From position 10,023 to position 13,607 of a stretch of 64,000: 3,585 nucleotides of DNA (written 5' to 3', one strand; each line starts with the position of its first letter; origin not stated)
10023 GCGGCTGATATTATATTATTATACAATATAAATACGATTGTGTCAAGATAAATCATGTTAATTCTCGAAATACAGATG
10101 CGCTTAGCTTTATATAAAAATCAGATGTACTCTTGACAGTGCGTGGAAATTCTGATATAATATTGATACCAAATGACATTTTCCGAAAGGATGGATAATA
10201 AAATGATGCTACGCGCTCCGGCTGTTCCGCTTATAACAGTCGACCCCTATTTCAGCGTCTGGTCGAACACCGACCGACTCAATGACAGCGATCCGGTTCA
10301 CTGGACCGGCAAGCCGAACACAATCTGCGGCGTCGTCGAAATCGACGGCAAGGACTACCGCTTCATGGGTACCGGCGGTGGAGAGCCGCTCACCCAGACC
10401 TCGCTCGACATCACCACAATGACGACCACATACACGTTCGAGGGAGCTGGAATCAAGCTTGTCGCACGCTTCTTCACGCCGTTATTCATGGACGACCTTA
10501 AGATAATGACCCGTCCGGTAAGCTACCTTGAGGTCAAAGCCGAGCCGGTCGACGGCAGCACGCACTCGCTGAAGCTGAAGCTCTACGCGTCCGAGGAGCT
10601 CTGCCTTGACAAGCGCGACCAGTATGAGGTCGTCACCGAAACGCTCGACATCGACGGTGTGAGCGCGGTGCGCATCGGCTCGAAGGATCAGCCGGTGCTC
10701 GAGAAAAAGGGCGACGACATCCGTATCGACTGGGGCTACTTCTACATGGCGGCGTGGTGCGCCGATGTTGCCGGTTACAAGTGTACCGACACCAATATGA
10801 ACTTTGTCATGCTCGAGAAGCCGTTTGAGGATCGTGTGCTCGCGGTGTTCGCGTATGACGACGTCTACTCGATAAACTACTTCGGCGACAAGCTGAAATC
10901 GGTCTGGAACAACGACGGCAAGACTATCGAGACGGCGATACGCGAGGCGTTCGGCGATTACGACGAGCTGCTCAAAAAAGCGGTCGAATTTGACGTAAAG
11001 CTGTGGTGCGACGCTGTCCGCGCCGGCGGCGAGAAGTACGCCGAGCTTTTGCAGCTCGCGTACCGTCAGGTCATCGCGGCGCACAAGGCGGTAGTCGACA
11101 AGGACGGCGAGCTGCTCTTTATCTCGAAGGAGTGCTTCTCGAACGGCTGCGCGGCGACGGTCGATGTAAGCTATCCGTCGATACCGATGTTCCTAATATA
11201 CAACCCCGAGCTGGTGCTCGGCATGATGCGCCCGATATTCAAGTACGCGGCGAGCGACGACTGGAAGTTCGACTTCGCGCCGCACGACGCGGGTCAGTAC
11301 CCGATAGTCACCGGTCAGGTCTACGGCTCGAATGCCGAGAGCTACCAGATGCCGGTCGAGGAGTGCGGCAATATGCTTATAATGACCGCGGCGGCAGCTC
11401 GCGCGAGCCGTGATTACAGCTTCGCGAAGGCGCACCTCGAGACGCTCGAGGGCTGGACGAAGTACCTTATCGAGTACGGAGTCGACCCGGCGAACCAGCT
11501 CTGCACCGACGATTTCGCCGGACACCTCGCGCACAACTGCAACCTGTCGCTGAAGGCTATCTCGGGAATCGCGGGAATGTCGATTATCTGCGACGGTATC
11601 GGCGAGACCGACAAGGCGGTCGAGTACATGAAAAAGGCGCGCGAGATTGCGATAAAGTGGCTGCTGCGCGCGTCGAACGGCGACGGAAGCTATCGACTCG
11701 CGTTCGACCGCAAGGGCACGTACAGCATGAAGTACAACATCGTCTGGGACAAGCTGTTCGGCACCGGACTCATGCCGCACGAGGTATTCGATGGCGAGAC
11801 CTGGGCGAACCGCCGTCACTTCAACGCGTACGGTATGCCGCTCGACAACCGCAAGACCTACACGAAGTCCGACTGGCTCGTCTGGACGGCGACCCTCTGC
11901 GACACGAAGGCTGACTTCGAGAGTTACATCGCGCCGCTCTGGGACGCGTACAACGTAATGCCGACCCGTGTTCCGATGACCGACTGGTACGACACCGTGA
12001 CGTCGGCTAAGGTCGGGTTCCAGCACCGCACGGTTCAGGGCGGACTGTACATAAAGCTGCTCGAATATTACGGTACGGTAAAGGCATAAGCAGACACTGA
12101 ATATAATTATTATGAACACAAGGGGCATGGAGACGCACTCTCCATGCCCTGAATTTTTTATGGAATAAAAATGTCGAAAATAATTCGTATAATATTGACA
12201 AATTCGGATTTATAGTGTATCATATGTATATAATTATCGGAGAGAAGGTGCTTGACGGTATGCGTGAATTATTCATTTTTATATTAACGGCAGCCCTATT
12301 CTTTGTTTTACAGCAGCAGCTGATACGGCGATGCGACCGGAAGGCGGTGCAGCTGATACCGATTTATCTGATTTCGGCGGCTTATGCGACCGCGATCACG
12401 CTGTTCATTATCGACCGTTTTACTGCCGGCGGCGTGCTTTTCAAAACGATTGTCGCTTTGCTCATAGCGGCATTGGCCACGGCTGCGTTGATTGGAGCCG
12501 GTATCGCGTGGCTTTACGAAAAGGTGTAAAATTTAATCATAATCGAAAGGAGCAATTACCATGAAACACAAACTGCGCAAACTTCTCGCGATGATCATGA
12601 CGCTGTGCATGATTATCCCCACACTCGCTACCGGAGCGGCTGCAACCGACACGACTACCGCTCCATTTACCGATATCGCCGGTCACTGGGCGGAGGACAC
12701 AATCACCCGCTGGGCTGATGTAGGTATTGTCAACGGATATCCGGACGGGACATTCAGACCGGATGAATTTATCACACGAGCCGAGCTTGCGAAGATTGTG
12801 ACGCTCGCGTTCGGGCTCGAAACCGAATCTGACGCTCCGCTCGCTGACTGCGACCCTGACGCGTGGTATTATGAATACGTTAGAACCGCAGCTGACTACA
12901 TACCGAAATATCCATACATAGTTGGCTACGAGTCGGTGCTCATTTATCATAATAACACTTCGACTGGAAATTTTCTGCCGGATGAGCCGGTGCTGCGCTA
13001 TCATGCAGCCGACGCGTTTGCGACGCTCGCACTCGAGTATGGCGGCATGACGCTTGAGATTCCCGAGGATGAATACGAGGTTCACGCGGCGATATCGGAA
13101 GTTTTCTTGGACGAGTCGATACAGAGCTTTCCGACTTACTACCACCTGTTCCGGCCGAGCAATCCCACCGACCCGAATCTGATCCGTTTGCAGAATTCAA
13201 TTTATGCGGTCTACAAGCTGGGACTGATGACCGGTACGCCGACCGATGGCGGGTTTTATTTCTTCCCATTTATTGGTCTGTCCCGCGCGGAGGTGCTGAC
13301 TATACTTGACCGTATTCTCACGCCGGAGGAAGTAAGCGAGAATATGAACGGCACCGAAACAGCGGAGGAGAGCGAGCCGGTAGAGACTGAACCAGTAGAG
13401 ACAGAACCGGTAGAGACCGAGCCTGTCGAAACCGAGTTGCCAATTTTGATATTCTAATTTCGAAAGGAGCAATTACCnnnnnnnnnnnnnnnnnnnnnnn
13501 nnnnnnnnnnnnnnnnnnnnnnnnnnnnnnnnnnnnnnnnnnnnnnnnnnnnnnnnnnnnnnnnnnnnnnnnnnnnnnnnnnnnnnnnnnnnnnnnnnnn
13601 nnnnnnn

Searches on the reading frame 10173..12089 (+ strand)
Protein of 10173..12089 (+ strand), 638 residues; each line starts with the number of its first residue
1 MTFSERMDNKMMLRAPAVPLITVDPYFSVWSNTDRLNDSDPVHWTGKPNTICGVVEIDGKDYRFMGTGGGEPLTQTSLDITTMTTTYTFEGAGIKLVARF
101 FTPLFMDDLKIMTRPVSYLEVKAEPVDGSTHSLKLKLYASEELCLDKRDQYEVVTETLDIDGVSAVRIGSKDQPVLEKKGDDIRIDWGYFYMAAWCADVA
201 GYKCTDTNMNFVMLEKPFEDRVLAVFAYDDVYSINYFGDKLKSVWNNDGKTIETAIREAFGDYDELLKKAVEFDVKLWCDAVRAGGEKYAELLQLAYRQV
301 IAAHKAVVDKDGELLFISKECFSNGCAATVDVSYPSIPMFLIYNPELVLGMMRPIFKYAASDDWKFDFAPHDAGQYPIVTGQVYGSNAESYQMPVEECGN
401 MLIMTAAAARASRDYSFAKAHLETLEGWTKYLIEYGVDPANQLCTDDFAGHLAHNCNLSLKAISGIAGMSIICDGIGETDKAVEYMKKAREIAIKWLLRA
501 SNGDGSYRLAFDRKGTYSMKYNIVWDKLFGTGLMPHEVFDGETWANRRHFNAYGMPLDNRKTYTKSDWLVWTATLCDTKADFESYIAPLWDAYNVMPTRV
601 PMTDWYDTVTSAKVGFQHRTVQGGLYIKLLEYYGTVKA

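Call 73: search_protein_families(library=pfam, max_evalue=0.001, proteins=[window:10173-12089:+])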
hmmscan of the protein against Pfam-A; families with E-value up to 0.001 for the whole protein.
window:10173-12089:+ (638 aa): 3 families
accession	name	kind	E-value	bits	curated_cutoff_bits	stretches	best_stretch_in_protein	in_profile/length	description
PF16335.10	GtaA_6_Hairpin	-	4e-127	424.7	24.9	1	286-629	1-343/343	Glutaminase A six helical-hairpin domain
PF17168.10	DUF5127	-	4.8e-31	108.8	28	2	85-195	3-110/229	Domain of unknown function (DUF5127)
PF16334.10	DUF4964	-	2.6e-23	82.1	30.7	1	9-67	20-78/88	Domain of unknown function (DUF4964)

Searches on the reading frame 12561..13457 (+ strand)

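Call 73: search_protein_families(library=pfam, max_evalue=0.001, proteins=[window:12561-13457:+])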
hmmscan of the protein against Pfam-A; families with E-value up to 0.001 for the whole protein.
window:12561-13457:+ (298 aa): 1 family
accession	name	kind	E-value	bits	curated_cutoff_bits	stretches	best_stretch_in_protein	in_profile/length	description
PF00395.25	SLH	-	8.8e-19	67.7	20.8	1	35-77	1-44/44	S-layer homology domain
